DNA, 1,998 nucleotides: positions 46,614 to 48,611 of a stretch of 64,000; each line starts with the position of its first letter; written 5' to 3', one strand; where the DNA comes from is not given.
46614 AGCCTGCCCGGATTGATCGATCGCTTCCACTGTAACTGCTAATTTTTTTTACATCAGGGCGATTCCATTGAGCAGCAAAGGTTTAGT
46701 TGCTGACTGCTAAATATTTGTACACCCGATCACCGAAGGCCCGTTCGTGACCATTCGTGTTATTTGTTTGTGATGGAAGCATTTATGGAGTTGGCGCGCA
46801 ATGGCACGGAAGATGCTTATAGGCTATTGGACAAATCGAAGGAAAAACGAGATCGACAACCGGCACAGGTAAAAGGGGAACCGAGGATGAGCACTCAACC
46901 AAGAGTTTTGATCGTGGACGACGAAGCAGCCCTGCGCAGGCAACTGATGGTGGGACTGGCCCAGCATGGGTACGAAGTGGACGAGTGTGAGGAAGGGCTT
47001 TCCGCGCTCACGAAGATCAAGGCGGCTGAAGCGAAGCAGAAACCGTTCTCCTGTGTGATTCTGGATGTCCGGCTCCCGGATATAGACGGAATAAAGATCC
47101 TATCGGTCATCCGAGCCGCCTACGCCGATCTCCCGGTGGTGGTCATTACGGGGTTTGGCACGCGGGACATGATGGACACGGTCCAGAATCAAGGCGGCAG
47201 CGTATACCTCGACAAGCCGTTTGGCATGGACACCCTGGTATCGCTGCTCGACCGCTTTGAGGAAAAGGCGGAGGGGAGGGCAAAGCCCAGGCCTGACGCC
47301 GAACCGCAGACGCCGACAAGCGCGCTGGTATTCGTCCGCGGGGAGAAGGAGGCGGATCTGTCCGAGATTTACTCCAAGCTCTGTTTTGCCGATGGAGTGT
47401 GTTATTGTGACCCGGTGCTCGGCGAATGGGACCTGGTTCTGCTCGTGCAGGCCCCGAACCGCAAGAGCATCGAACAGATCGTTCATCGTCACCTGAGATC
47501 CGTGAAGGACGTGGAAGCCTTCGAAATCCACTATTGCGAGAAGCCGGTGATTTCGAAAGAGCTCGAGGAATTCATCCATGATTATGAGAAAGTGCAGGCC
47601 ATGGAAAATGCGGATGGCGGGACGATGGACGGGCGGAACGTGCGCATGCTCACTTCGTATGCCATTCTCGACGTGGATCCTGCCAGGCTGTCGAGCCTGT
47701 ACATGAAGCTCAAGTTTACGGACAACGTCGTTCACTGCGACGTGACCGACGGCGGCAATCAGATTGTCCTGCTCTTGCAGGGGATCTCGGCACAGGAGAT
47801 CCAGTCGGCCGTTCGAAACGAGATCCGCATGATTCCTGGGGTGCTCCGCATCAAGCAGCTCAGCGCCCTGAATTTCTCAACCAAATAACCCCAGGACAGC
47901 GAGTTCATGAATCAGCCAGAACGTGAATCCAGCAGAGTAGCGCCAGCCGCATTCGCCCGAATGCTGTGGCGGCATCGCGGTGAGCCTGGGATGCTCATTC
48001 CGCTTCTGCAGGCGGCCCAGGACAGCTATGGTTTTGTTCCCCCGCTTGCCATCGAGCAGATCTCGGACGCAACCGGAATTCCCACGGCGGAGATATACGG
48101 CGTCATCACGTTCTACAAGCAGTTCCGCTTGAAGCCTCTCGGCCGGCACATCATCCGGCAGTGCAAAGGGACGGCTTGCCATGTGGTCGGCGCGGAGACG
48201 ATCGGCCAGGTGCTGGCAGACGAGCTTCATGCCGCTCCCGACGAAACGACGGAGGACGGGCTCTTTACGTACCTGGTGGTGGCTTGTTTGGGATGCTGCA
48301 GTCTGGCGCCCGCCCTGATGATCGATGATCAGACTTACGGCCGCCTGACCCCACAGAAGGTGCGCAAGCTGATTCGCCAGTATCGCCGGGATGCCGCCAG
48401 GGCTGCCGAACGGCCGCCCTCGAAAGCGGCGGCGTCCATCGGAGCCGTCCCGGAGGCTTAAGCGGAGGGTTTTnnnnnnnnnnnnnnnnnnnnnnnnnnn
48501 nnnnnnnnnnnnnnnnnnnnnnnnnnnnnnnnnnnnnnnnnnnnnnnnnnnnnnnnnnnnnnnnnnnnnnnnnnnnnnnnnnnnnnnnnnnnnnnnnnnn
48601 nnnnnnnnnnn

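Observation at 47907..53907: NuoE-like and NuoF-like genes plus a 1224-aa [2Fe-2S]-GltD-NuoG fusion: Bfu/Stn-type flavin-based bifurcating module with an unusual domain order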

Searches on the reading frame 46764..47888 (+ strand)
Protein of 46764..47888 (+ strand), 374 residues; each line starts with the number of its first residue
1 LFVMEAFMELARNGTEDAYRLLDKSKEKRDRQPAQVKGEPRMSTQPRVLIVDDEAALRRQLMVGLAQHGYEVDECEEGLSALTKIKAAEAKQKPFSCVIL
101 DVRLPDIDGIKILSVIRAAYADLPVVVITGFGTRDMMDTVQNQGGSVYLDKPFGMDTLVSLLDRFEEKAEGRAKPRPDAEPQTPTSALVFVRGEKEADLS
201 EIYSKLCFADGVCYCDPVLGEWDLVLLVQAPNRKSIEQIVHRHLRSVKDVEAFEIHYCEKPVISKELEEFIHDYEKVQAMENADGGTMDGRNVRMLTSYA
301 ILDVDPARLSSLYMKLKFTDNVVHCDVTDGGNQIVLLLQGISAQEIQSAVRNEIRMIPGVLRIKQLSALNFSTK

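Call 3: search_protein_families(library=pfam, proteins=[window:46764-47888:+], max_evalue=0.01)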
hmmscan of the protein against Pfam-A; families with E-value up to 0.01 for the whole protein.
window:46764-47888:+ (374 aa): 3 families
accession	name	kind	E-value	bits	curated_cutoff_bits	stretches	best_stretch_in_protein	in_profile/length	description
PF00072.30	Response_reg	-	1.1e-22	80.7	30.2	1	48-162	1-110/111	Response regulator receiver domain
PF01037.27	AsnC_trans_reg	-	8.8e-13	48.4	25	1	193-256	5-68/73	Lrp/AsnC ligand binding domain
PF22482.2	AsnC_trans_reg_3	-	0.00034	21.1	24.4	0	322-371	37-85/95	PF0864 C-terminal dimeric alpha+beta barrel domain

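Call 4: search_protein_families(library=ncbifam, proteins=[window:46764-47888:+], max_evalue=0.01)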
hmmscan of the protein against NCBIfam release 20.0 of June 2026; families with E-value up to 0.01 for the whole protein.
window:46764-47888:+ (374 aa): 94 families (the best 25 are shown)
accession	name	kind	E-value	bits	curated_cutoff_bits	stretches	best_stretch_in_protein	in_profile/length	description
NF006900.1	PRK09390.1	equivalog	2.8e-19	69.5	255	1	42-174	1-128/203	response regulator FixJ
NF051870.1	NAssimRespRegNtrX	equivalog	5.1e-18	65.2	600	1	48-170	4-123/452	nitrogen assimilation response regulator NtrX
TIGR01818.1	ntrC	equivalog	5.9e-18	64.9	558.6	1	48-188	1-136/463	nitrogen regulation protein NR(I)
NF046026.1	HisKinCckACaul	equivalog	1.5e-16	59.7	1000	1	27-159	539-669/678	cell cycle histidine kinase CckA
NF008469.0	PRK11361.1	equivalog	7.9e-16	57.8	714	1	42-164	1-118/461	acetoacetate metabolism transcriptional regulator AtoC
NF046020.1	HisKinCckABruc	equivalog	2.3e-15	55.5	1000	1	24-160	728-861/868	cell cycle histidine kinase CckA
NF008176.1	PRK10923.1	equivalog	1.2e-14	53.8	620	1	47-189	5-141/469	nitrogen regulation protein NR(I)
NF046022.1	RespRegCpdRBruc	equivalog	2e-14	53.6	180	1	47-165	3-116/120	cell cycle two-component system response regulator CpdR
NF045944.1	ResRegRpaBCyano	equivalog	3.2e-14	52.9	330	1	49-159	1-105/229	response regulator transcription factor RpaB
NF040689.1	MtrAB_MtrA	equivalog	4e-14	52.5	300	1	48-160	1-107/219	MtrAB system response regulator MtrA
NF041734.1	resp_reg_RppA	equivalog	4.3e-14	52.4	250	1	47-162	2-114/229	two-component system response regulator RppA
NF041733.1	resp_reg_CseB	equivalog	4.7e-14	52.3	350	1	47-177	2-126/228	two-component system response regulator CseB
NF008296.0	PRK11083.1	equivalog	5.9e-14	52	273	1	44-159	2-111/228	two-component system response regulator CreB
NF012023.0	PRK15479.1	equivalog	6.5e-14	52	337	1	47-171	2-121/224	transcriptional regulator TctD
NF007901.0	PRK10610.1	equivalog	6.7e-14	52.1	189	1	47-168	7-126/129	chemotaxis response regulator CheY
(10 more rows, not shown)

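Call 38: search_solved_structures(query=window:46887-47888:+, max_evalue=0.01)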
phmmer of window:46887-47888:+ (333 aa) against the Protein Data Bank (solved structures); distinct sequences matched with E-value up to 0.01: 240 (the best 60 are shown).
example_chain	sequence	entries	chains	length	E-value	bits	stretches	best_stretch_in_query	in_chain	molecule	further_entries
7w9h_A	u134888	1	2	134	2.8e-14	56.4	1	5-123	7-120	Response regulator protein FleR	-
3ffx_A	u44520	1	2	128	6.3e-14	55.2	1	6-127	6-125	Chemotaxis protein cheY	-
1s8n_A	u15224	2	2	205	7.1e-14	55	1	5-122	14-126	putative antiterminator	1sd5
3ffw_A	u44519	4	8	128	1.2e-13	54.3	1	6-127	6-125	Chemotaxis protein cheY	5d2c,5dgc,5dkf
5xso_A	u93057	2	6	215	1.2e-13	54.3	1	1-139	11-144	Response regulator FixJ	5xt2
3f7n_A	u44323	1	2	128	3.2e-13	52.9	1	6-127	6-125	Chemotaxis protein cheY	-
3fft_A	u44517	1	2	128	6e-13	52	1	6-127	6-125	Chemotaxis protein cheY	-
1zit_A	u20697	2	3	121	7e-13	51.8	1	5-126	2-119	transcriptional regulator (NtrC family)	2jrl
3fgz_A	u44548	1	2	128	8.2e-13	51.5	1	6-127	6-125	Chemotaxis protein cheY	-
3dzd_A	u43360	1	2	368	1.5e-12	50.7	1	6-137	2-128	Transcriptional regulator (NtrC family)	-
1mih_A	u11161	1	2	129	1.5e-12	50.7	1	6-127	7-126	Chemotaxis protein cheY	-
3rvn_A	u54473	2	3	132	2.3e-12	50.1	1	6-127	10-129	Chemotaxis protein CheY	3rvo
1pey_A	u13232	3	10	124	2.3e-12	50.1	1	5-120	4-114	Sporulation initiation phosphotransferase F | SPORULATION RESPONSE REGULATORY PROTEIN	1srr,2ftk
2chy_A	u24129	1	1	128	2.9e-12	49.7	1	6-127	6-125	CHEY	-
1f51_E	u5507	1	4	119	2.9e-12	49.7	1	6-119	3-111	SPORULATION INITIATION PHOSPHOTRANSFERASE F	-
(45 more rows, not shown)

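Call 48: find_homologous_proteins(query=window:46887-47888:+, max_evalue=1e-10)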
Query window:46887-47888:+ (333 aa): 210 proteins with E <= 1e-10 among 3110 candidates; the best 120 are listed.
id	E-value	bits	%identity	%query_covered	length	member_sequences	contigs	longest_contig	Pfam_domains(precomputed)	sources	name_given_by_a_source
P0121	3.0e-173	593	99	81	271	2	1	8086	PF01037.29,PF00072.31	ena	-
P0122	9.9e-173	592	80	100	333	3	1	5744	PF01037.29,PF00072.31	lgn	-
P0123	1.8e-172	591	79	100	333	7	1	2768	PF01037.29,PF00072.31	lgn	-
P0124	1.6e-169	581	77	100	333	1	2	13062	PF01037.29,PF00072.31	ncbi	-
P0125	3.8e-167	573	76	100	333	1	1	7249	PF01037.29,PF00072.31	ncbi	-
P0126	1.9e-166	571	77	100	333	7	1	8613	PF01037.29,PF00072.31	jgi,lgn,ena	-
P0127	2.0e-166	571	78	100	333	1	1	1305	PF01037.29,PF00072.31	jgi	jgi:CheY-like chemotaxis protein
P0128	2.5e-166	571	77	100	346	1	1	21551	PF01037.29,PF00072.31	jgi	jgi:CheY-like chemotaxis protein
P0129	6.7e-166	569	76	100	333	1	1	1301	PF01037.29,PF00072.31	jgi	-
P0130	1.5e-164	565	77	100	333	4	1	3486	PF01037.29,PF00072.31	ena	-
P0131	1.9e-164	565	75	100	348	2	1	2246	PF01037.29,PF00072.31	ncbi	-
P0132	2.1e-164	564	76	100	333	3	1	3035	PF01037.29,PF00072.31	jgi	jgi:CheY-like chemotaxis protein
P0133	1.2e-163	562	76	100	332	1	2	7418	PF01037.29,PF00072.31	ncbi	-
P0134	4.8e-163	560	75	100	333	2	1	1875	PF01037.29,PF00072.31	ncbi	-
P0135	6.5e-163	559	75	100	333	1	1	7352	PF01037.29,PF00072.31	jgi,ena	-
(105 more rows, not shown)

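Call 55: predict_structure(alignment_id=A2)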
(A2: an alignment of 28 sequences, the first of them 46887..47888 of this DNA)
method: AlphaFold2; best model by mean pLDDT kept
length: 333 residues; sequences in the alignment: 28
mean_pLDDT: 76.8   pTM: 0.57
mean pLDDT of the five models: 76.8, 75.5, 74.6, 74.5, 69.2
residues with pLDDT >= 90: 30; 70-90: 229; 50-70: 45; < 50: 29
segments of 3 or more residues with pLDDT < 50: 128-140, 243-252, 330-333
pLDDT, mean of each block of 10 residues (from residue 1): 76 86 90 85 85 88 68 76 81 65 76 86 60 39 81 88 81 78 85 88 84 85 71 66 38 68 84 80 82 85 83 84 71 46
secondary structure, 60 per line:
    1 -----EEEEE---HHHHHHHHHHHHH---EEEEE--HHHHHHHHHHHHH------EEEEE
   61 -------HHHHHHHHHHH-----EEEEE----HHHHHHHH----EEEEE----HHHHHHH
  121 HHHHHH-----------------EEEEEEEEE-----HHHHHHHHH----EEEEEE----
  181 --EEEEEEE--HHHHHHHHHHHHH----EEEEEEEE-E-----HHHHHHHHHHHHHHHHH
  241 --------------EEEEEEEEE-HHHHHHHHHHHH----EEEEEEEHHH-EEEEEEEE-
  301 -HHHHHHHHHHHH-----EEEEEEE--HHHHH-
elements in order: E6-10 H14-26 E30-34 H37-49 E56-60 H68-78 E84-88 H93-100 E105-109 H114-126 E144-152 H158-166 E171-176 E183-189 H192-204 E209-216 H224-240 E255-263 H265-276 E281-287 E292-299 H302-313 E319-325 H328-332

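Call 57: fold_search(model_id=the predicted structure, library=pdb)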
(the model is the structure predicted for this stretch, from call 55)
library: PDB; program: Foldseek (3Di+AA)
matches with E <= 10: 1904; with E <= 0.001: 657
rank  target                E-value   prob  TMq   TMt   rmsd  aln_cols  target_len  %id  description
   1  6zxb_A                2.0e-10  1.00  0.31  0.35  19.0       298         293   16  Diguanylate cyclase DgcR (I-site mutant) in native state (released 2021-03-31)
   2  5chy                  1.0e-09  1.00  0.34  0.84   1.8       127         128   32  STRUCTURE OF CHEMOTAXIS PROTEIN CHEY (released 1996-12-07)
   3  8phx_D                1.0e-09  1.00  0.35  0.85   2.2       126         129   24  Receiver Domain of the Hybrid Histidine Kinase Sln1 of Candida albicans (released 2024-07-03)
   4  9dvt_S                1.0e-09  1.00  0.34  0.47  14.4       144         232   24  Cryo-EM structure of RpaA bound to PkaiBC DNA and the CTD of the alpha subunit of RNAP from the cyanobacterium Synecho (released 2025-10-15)
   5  1ys6_A                1.2e-09  1.00  0.33  0.48   7.5       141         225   28  Crystal structure of the response regulatory protein PrrA from Mycobacterium Tuberculosis (released 2006-02-07)
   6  3cfy                  1.4e-09  1.00  0.34  0.82   2.9       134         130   28  Crystal structure of signal receiver domain of putative Luxo repressor protein from Vibrio parahaemolyticus (released 2008-03-18)
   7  8fk2_A                2.0e-09  1.00  0.34  0.91   2.0       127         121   24  The N-terminal VicR from Streptococcus mutans (released 2023-10-25)
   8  8phx_C                2.0e-09  1.00  0.35  0.85   2.1       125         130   23  Receiver Domain of the Hybrid Histidine Kinase Sln1 of Candida albicans (released 2024-07-03)
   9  9dvt_R                2.0e-09  1.00  0.32  0.44   6.7       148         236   26  Cryo-EM structure of RpaA bound to PkaiBC DNA and the CTD of the alpha subunit of RNAP from the cyanobacterium Synecho (released 2025-10-15)
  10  8phx_B                2.1e-09  1.00  0.34  0.85   1.7       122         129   24  Receiver Domain of the Hybrid Histidine Kinase Sln1 of Candida albicans (released 2024-07-03)
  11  8phx_A                2.1e-09  1.00  0.34  0.85   1.8       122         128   24  Receiver Domain of the Hybrid Histidine Kinase Sln1 of Candida albicans (released 2024-07-03)
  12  3crn_B                2.1e-09  1.00  0.34  0.87   2.1       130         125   25  Crystal structure of response regulator receiver domain protein (CheY-like) from Methanospirillum hungatei JF-1 (released 2008-04-22)
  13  6ifh                  2.4e-09  1.00  0.32  0.83   2.5       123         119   33  Unphosphorylated Spo0F from Paenisporosarcina sp. TG-14 (released 2019-01-16)
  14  4d6y_A                2.6e-09  1.00  0.33  0.89   1.5       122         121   30  Crystal structure of the receiver domain of NtrX from Brucella abortus in complex with beryllofluoride and magnesium (released 2015-07-08)
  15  1udr_A                2.6e-09  1.00  0.34  0.86   1.8       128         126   33  CHEY MUTANT WITH LYS 91 REPLACED BY ASP, LYS 92 REPLACED BY ALA, ILE 96 REPLACED BY LYS AND ALA 98 REPLACED BY LEU (ST (released 1997-11-19)
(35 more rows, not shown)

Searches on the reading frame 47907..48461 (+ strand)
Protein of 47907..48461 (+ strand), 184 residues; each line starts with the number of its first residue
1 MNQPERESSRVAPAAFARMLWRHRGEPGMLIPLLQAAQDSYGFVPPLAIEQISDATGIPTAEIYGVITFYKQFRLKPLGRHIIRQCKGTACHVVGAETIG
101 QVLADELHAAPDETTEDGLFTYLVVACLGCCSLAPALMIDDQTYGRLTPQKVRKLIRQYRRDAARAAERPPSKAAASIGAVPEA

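Call 3: search_protein_families(library=pfam, proteins=[window:47907-48461:+], max_evalue=0.01)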
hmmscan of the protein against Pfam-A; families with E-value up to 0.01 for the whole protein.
window:47907-48461:+ (184 aa): 1 family
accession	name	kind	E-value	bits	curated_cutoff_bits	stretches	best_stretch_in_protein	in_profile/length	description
PF01257.25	2Fe-2S_thioredx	-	2.4e-47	160.9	24.8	1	19-160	4-145/145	Thioredoxin-like [2Fe-2S] ferredoxin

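Call 4: search_protein_families(library=ncbifam, proteins=[window:47907-48461:+], max_evalue=0.01)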
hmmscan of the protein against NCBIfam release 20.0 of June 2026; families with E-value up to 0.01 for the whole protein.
window:47907-48461:+ (184 aa): 9 families
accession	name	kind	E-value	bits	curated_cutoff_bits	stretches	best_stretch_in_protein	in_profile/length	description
NF005722.0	PRK07539.1-2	equivalog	2.6e-44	151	141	1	23-160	20-157/157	NADH-quinone oxidoreductase subunit NuoE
NF004638.0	PRK05988.1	equivalog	1.7e-41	141.6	198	1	11-160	9-158/159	formate dehydrogenase subunit gamma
TIGR01958.1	nuoE_fam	subfamily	4.3e-37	127.5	142.4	1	29-160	17-148/148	NADH-quinone oxidoreductase subunit NuoE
NF005747.0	PRK07571.1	equivalog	1e-32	113.2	224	1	18-162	27-171/173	bidirectional hydrogenase complex protein HoxE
NF005724.0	PRK07539.1-4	equivalog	1.9e-29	103.2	280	1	29-161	41-174/240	NADH-quinone oxidoreductase subunit NuoE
NF005725.0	PRK07539.1-5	equivalog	2.3e-29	102.3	220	1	29-161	40-173/174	NADH-quinone oxidoreductase subunit NuoE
NF005721.0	PRK07539.1-1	equivalog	1.3e-27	96.9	308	1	22-169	40-187/292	NADH-quinone oxidoreductase subunit NuoE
NF009040.0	PRK12373.1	equivalog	1.1e-26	94.6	514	1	29-164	38-174/400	NADH-quinone oxidoreductase subunit E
NF005723.0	PRK07539.1-3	equivalog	2.1e-21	76.4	226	1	33-158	29-155/158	NADH-quinone oxidoreductase subunit NuoE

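Call 7: search_solved_structures(query=window:47907-48461:+, max_evalue=0.00001)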
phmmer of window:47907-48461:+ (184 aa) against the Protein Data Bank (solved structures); distinct sequences matched with E-value up to 0.00001: 54.
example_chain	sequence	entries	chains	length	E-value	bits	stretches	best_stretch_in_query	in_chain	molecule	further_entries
9bov_C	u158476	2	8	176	5e-50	173.1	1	18-161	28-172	NADH dehydrogenase (Ubiquinone), 24 kDa subunit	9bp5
8oh5_A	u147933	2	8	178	3.4e-47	163.9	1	22-159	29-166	NAD-dependent formate dehydrogenase gamma subunit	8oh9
9n5u_C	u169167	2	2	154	3.3e-46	160.6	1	20-160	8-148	NfnC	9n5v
7t2r_C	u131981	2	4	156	1.6e-39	138.9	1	23-159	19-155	NiFe hydrogenase subunit C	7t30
8a6t_C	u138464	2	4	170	6.4e-39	136.9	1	21-165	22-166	Electron bifurcating hydrogenase subunit HydC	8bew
7p5h_C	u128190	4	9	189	1.9e-33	119.1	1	29-162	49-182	Fe-hydrogenase, subunit gamma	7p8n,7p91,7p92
7q4v_C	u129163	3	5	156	8.3e-32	113.7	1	20-159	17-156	Iron hydrogenase HydC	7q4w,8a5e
7awt_E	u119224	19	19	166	1.3e-31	113.2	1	22-160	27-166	NADH-quinone oxidoreductase subunit E | NADH dehydrogenase I subunit E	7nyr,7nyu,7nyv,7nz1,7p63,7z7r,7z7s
9q8i_E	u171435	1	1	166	1.3e-31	113.1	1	22-160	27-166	NADH-quinone oxidoreductase subunit E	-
7p61_E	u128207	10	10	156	2.3e-31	112.3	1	28-160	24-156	NADH dehydrogenase I subunit E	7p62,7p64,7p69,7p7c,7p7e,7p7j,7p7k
6vw7_A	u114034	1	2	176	2.7e-31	112.1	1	17-166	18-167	NAD-dependent formate dehydrogenase gamma subunit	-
9mqx_C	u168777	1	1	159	4.3e-31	111.4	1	14-163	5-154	NADH:ubiquinone oxidoreductase 24 kD subunit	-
6vw8_A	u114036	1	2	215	5.4e-31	111.1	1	16-166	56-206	NAD-dependent formate dehydrogenase gamma subunit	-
6tg9_G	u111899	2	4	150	4.3e-26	95.1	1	17-156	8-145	Formate dehydrogenase subunit gamma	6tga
9wxb_E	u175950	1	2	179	6.5e-25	91.3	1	16-155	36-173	Formate dehydrogenase gamma subunit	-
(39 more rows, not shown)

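Call 35: search_solved_structures(query=window:47907-48461:+, max_evalue=1e-40, show_alignments=2)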
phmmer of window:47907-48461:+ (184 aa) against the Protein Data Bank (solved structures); distinct sequences matched with E-value up to 1e-40: 3.
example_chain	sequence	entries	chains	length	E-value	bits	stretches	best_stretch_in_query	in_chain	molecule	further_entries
9bov_C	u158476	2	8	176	5e-50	173.1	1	18-161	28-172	NADH dehydrogenase (Ubiquinone), 24 kDa subunit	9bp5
8oh5_A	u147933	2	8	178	3.4e-47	163.9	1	22-159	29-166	NAD-dependent formate dehydrogenase gamma subunit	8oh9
9n5u_C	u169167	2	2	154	3.3e-46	160.6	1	20-160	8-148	NfnC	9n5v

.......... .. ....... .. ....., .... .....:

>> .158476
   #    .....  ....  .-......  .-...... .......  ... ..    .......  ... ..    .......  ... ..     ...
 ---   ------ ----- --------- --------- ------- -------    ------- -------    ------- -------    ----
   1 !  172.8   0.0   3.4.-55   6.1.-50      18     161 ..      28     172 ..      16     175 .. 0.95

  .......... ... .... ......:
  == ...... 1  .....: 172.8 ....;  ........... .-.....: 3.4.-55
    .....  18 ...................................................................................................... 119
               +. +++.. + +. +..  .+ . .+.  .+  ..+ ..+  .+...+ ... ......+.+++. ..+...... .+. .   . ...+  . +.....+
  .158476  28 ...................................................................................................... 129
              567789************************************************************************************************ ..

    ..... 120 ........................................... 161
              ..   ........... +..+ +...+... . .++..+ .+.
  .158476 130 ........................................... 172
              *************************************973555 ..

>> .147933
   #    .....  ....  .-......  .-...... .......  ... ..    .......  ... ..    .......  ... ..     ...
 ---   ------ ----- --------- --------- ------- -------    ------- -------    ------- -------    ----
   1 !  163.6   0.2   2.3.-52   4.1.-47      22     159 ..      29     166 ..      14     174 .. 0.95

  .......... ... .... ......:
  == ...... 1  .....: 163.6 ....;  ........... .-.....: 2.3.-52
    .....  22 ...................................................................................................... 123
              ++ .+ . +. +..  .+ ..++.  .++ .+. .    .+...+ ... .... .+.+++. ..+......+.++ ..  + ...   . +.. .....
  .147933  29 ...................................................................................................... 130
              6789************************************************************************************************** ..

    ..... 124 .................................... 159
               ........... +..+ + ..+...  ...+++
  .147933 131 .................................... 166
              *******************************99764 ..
